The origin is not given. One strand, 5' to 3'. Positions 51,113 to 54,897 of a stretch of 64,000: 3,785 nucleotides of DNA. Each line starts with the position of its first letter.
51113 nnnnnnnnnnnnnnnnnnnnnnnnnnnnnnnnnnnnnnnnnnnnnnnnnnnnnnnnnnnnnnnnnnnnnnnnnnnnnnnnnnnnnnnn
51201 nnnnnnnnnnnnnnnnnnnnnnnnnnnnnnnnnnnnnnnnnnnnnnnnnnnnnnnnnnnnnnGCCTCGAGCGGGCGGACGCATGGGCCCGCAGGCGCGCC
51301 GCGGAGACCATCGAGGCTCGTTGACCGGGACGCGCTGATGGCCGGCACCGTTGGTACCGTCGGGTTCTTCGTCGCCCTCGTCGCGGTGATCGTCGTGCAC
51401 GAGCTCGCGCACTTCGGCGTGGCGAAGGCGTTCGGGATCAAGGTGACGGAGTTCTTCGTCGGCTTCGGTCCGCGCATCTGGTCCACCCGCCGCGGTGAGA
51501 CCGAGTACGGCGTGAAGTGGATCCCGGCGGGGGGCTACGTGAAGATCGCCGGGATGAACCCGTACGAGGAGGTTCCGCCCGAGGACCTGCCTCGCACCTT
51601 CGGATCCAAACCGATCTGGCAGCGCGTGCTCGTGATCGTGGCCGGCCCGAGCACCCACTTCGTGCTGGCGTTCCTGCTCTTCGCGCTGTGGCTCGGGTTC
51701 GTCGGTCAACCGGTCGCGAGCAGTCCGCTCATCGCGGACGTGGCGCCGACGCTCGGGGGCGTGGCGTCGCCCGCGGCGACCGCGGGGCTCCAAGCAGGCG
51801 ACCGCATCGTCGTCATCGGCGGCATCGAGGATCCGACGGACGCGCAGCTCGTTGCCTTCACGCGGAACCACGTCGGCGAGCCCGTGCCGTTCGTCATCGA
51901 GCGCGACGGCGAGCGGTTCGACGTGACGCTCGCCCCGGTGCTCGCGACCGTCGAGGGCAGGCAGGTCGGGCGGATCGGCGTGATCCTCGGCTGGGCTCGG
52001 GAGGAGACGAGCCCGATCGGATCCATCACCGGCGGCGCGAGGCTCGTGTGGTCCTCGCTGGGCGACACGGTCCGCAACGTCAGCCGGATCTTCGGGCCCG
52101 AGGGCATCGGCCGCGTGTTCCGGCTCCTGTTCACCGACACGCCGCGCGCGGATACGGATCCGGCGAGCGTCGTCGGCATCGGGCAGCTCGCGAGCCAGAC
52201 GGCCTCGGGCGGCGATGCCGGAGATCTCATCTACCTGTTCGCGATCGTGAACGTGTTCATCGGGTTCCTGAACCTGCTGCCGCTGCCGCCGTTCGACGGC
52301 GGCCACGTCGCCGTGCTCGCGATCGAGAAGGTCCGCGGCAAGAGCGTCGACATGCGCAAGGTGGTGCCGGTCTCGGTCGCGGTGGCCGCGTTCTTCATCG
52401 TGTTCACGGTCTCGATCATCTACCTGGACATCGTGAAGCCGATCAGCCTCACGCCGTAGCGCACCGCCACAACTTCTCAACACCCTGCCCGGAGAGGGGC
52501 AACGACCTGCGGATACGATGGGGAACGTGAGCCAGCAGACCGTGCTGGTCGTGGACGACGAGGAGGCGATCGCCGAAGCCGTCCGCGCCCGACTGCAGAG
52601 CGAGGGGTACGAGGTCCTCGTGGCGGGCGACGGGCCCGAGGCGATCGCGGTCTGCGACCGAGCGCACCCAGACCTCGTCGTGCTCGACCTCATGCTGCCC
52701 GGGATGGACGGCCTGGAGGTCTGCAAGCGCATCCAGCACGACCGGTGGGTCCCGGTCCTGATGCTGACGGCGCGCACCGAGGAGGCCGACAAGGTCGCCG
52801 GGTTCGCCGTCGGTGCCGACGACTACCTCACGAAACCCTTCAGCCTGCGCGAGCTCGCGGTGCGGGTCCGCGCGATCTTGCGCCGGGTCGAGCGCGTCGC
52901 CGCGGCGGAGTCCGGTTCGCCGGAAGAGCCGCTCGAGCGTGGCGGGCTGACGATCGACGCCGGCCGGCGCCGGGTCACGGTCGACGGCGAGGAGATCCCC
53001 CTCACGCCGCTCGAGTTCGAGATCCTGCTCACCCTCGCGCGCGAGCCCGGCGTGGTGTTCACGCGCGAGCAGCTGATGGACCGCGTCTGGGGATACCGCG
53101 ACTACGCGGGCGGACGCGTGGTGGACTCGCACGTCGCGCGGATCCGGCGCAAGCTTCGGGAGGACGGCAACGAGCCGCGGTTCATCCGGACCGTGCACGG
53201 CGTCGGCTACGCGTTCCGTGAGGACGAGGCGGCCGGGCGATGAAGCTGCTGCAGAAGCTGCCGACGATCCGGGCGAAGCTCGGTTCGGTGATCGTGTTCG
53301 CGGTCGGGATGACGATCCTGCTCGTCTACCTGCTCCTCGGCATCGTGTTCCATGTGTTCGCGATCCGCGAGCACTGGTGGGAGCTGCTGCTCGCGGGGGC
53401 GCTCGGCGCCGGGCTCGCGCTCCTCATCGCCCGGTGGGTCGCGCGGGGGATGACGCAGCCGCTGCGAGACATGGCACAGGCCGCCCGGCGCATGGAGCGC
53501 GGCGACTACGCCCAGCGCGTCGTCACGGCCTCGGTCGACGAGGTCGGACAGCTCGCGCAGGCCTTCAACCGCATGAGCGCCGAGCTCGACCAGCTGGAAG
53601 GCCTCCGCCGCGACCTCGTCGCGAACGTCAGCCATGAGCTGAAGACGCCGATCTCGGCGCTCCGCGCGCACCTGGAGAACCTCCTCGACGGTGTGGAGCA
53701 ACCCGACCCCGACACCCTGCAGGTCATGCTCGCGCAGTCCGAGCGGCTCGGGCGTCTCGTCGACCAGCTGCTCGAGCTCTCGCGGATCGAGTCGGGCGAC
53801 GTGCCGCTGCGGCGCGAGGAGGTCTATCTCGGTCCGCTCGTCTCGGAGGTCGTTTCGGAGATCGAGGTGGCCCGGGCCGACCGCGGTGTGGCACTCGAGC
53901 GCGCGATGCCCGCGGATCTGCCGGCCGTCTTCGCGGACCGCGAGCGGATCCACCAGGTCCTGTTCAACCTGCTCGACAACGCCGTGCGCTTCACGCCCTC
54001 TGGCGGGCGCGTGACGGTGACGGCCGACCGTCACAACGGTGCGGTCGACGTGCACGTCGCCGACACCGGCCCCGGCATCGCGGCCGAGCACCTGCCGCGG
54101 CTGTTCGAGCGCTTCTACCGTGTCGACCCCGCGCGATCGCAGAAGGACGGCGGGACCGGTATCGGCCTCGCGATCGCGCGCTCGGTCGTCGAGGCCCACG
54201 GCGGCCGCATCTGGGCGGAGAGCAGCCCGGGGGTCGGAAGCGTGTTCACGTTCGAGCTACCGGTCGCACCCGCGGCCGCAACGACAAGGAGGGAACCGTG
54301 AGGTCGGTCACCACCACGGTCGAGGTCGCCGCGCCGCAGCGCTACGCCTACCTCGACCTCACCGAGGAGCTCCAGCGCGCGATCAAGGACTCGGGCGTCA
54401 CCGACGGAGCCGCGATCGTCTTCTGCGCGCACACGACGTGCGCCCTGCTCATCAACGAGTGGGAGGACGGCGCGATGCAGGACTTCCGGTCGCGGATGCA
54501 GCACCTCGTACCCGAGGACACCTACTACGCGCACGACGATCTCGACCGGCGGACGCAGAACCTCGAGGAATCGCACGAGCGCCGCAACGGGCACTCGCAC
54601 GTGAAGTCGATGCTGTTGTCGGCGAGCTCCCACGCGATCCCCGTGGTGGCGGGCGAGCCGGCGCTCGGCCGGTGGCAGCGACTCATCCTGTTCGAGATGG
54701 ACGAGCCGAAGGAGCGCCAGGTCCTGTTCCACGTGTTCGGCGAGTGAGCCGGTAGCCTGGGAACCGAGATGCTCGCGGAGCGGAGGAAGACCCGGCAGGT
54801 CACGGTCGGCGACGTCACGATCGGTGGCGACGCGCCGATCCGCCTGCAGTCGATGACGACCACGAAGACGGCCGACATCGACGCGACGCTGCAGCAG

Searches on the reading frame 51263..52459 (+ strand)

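Call 35: search_protein_families(library=pfam, proteins=[window:51263-52459:+], max_evalue=0.001)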
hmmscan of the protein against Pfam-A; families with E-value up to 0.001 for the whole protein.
window:51263-52459:+ (398 aa): 3 families
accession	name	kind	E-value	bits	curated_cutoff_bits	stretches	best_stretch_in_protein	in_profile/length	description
PF02163.28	Peptidase_M50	-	1.5e-49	168.7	27.2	1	35-377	2-217/221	Peptidase family M50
PF17820.7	PDZ_6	-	4.8e-07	29.9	27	1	169-214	9-54/54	PDZ domain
PF13180.12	PDZ_2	-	0.0005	20.7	27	1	168-223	22-78/80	PDZ domain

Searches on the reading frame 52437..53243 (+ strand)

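Call 35: search_protein_families(library=pfam, proteins=[window:52437-53243:+], max_evalue=0.001)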
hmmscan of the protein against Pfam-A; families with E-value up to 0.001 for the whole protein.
window:52437-53243:+ (268 aa): 2 families
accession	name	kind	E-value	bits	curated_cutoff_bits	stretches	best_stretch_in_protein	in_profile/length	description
PF00072.30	Response_reg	-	3.9e-32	111.2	30.2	1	36-144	1-110/111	Response regulator receiver domain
PF00486.34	Trans_reg_C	-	5.4e-27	94.1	26.2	1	184-260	1-77/77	Transcriptional regulatory protein, C terminal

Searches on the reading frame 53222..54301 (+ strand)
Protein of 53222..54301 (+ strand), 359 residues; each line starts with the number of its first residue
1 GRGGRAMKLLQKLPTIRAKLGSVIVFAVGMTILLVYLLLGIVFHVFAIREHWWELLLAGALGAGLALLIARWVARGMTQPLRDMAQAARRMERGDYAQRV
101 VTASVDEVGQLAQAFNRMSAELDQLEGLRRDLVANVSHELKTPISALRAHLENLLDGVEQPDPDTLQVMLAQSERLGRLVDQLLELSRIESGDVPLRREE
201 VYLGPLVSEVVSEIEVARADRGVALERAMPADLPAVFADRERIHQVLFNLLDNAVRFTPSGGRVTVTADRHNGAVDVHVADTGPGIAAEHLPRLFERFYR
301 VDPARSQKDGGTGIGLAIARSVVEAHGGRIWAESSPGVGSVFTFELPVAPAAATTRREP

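Call 35: search_protein_families(library=pfam, proteins=[window:53222-54301:+], max_evalue=0.001)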
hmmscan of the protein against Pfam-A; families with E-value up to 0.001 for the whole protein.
window:53222-54301:+ (359 aa): 4 families
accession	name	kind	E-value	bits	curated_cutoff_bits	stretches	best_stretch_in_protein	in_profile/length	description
PF02518.31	HATPase_c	-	1.4e-34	119.3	26.4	1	239-349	2-110/111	Histidine kinase-, DNA gyrase B-, and HSP90-like ATPase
PF00512.31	HisKA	-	1.2e-17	64.1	26.9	1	129-192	2-66/66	His Kinase A (phospho-acceptor) domain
PF00672.30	HAMP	-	4.3e-17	62.6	25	1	72-123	1-52/53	HAMP domain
PF13581.12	HATPase_c_2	-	7.7e-05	23.1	27.4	1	252-324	41-110/127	Histidine kinase-like ATPase domain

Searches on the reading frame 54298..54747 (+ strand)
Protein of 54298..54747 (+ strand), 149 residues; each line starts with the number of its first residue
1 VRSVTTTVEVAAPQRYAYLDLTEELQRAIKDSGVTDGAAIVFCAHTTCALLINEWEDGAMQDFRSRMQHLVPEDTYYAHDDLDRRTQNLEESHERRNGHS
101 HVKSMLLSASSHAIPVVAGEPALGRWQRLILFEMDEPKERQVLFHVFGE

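Call 35: search_protein_families(library=pfam, proteins=[window:54298-54747:+], max_evalue=0.001)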
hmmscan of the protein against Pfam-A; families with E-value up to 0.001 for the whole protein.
window:54298-54747:+ (149 aa): 1 family
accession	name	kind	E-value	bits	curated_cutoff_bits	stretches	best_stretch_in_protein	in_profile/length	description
PF01894.22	UPF0047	-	1.7e-31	109.3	27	1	20-146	1-117/117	Uncharacterised protein family UPF0047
